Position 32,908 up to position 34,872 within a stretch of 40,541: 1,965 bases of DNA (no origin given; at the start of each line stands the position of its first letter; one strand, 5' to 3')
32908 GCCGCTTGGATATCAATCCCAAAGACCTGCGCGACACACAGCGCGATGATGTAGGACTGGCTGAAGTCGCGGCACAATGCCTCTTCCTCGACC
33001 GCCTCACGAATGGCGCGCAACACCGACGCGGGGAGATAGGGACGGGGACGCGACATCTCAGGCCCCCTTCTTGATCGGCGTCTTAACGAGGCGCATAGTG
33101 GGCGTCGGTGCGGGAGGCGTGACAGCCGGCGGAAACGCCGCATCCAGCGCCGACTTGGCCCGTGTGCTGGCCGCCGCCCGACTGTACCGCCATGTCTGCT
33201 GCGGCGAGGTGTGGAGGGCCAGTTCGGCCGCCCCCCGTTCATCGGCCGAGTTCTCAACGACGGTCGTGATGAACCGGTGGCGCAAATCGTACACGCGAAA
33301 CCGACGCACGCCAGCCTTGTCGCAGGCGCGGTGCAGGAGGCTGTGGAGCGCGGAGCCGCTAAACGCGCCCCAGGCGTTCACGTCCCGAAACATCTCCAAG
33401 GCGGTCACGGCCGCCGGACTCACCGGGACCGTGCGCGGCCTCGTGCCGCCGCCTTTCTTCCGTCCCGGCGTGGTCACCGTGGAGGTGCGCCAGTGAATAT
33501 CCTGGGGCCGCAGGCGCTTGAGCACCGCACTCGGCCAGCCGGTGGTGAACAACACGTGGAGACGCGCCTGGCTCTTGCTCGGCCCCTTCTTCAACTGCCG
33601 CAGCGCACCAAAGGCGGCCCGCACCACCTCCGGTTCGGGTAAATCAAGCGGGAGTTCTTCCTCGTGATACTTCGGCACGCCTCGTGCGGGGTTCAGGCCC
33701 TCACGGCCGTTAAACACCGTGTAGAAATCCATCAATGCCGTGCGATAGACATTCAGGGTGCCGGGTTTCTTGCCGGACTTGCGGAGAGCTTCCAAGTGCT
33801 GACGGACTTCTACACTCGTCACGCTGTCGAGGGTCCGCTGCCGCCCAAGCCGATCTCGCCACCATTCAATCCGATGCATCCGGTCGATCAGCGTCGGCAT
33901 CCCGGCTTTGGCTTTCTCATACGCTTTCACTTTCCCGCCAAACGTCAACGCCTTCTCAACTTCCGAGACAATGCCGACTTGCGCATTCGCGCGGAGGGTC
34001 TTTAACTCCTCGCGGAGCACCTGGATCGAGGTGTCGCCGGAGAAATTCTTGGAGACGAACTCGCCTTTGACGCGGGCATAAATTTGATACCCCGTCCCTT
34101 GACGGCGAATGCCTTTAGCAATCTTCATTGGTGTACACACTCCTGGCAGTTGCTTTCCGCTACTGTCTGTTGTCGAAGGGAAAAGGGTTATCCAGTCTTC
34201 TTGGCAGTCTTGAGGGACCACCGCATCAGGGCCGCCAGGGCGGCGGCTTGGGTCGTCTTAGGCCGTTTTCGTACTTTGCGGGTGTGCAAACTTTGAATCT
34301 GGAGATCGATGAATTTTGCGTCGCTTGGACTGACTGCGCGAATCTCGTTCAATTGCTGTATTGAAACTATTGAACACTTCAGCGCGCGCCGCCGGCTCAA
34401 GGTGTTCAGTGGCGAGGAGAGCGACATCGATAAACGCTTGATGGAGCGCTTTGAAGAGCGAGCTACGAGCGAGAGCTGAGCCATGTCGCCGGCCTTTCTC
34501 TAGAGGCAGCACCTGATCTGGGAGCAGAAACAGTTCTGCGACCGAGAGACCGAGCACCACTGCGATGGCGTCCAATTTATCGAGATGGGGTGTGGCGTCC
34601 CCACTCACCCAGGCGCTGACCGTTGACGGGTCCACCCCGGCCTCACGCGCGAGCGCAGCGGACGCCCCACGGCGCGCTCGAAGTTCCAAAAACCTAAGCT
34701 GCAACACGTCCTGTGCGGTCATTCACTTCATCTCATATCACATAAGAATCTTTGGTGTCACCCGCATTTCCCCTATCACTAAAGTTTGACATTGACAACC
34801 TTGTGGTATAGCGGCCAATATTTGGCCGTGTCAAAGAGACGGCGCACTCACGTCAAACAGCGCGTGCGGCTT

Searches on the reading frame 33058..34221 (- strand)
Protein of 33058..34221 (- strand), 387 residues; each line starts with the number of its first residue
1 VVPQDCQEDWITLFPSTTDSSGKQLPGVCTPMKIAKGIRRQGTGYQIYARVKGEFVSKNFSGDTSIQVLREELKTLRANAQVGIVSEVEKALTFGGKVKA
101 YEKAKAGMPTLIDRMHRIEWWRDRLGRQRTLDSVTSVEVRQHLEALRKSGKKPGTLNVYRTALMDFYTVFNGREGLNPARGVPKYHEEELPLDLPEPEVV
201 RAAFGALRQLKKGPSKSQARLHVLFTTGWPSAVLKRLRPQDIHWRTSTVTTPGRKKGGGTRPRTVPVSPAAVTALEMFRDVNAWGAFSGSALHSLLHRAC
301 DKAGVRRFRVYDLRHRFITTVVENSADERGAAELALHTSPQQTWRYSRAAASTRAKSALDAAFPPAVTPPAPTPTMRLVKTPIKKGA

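Call 12: search_protein_families(library=pfam, proteins=[window:33058-34221:-], max_evalue=0.01)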
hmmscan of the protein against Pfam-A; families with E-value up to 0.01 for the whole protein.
window:33058-34221:- (387 aa): 2 families
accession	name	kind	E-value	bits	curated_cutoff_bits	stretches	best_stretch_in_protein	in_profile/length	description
PF00589.27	Phage_integrase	-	6e-08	33.1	27.1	1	208-350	16-169/172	Phage integrase family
PF02899.23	Phage_int_SAM_1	-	0.0069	17.1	22.3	0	121-168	33-77/83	Phage integrase, N-terminal SAM-like domain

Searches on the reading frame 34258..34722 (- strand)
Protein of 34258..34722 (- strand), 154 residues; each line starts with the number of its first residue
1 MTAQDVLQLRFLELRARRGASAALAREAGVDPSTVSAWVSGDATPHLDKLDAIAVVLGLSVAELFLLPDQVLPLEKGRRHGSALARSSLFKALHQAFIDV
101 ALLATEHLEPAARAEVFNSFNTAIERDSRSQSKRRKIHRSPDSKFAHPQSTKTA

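Call 12: search_protein_families(library=pfam, proteins=[window:34258-34722:-], max_evalue=0.01)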
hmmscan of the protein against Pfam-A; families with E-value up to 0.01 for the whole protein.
window:34258-34722:- (154 aa): 5 families
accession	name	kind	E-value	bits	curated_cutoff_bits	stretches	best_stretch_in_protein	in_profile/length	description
PF01381.28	HTH_3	-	9.7e-10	38.8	23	1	13-64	3-55/55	Helix-turn-helix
PF13560.12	HTH_31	-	6.7e-08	33.2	27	1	13-64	8-61/64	Helix-turn-helix domain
PF13443.12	HTH_26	-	7.9e-07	29.7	22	1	20-67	12-60/63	Cro/C1-type HTH DNA-binding domain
PF07022.19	Phage_CI_repr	-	8.7e-05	23.2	22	1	22-66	16-59/65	Bacteriophage CI repressor helix-turn-helix domain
PF13693.12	HTH_35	-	0.0034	17.8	25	1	13-65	10-59/75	Winged helix-turn-helix DNA-binding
